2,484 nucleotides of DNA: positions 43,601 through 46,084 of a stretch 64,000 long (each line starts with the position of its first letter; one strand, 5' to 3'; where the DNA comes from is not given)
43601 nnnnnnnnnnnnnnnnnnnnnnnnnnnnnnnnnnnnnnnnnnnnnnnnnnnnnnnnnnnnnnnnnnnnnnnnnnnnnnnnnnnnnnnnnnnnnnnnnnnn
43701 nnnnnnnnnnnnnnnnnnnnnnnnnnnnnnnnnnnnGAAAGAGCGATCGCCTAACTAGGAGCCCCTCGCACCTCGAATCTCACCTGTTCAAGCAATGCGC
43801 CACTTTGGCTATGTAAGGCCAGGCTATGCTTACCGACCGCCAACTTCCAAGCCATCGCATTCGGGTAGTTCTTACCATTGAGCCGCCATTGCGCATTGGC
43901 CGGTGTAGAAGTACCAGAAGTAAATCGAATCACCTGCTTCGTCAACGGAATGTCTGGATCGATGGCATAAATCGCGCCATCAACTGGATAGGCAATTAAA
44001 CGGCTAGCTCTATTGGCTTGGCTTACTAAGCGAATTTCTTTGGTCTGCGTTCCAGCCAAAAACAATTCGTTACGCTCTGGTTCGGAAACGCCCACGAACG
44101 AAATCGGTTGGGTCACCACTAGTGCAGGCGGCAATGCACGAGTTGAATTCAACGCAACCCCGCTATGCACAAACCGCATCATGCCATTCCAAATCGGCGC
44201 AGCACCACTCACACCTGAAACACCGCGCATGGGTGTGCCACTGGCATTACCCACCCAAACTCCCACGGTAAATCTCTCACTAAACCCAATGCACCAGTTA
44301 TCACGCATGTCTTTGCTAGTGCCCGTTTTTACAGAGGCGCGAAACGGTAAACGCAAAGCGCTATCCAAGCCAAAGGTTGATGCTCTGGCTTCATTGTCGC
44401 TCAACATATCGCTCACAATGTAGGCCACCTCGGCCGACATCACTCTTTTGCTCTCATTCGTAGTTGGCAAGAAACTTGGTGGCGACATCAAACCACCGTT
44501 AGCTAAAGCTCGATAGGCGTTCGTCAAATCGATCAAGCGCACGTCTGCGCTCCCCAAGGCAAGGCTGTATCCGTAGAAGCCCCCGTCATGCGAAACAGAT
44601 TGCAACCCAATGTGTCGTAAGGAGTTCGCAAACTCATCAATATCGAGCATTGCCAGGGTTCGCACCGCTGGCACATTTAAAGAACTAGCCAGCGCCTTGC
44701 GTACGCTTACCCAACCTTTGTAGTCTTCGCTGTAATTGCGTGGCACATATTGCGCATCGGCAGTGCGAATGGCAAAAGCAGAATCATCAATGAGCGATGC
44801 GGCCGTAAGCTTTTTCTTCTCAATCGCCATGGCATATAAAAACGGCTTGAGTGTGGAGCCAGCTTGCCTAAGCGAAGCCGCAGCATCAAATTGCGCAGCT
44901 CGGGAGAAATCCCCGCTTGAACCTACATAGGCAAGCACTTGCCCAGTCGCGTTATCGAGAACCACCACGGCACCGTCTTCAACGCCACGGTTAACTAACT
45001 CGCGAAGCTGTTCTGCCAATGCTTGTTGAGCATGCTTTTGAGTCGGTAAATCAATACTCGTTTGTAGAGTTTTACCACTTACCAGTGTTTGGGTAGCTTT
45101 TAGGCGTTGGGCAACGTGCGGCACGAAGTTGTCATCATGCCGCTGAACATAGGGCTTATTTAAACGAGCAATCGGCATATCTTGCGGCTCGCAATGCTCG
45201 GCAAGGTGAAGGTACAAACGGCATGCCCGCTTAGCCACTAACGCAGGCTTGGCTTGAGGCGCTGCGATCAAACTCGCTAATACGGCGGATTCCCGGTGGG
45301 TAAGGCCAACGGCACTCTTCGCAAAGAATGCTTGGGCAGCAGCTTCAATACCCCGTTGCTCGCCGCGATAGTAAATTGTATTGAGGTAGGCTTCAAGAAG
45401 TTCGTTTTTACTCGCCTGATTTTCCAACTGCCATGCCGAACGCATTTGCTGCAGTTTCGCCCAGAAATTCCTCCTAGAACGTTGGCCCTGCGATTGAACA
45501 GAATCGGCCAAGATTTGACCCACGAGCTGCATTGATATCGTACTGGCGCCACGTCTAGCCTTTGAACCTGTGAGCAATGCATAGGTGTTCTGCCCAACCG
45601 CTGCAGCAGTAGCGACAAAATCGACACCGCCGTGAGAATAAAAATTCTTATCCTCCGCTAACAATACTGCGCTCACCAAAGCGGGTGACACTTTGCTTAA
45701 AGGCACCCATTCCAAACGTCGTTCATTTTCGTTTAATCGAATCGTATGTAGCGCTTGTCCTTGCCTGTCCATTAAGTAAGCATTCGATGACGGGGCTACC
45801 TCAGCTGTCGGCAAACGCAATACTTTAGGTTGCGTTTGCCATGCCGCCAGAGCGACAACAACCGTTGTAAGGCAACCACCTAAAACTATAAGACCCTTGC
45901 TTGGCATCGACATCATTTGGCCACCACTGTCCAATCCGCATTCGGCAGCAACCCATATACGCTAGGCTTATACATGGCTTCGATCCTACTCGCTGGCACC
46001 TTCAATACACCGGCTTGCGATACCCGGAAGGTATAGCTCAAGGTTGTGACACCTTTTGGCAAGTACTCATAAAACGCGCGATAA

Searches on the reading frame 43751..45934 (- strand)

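Call 60: search_protein_families(library=pfam, proteins=[window:43751-45934:-], max_evalue=0.001)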
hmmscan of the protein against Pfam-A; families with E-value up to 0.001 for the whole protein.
window:43751-45934:- (727 aa): 3 families
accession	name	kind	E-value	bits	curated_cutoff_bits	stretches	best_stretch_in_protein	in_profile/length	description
PF00912.28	Transgly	-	6.6e-45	153.1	27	1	60-233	3-166/178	Transglycosylase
PF00905.27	Transpeptidase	-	3.7e-24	85.9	22.1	1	321-553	1-266/299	Penicillin binding protein transpeptidase domain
PF06832.18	BiPBP_C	-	5.1e-10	39.6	26.8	1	642-720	9-90/90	Penicillin-Binding Protein C-terminus Family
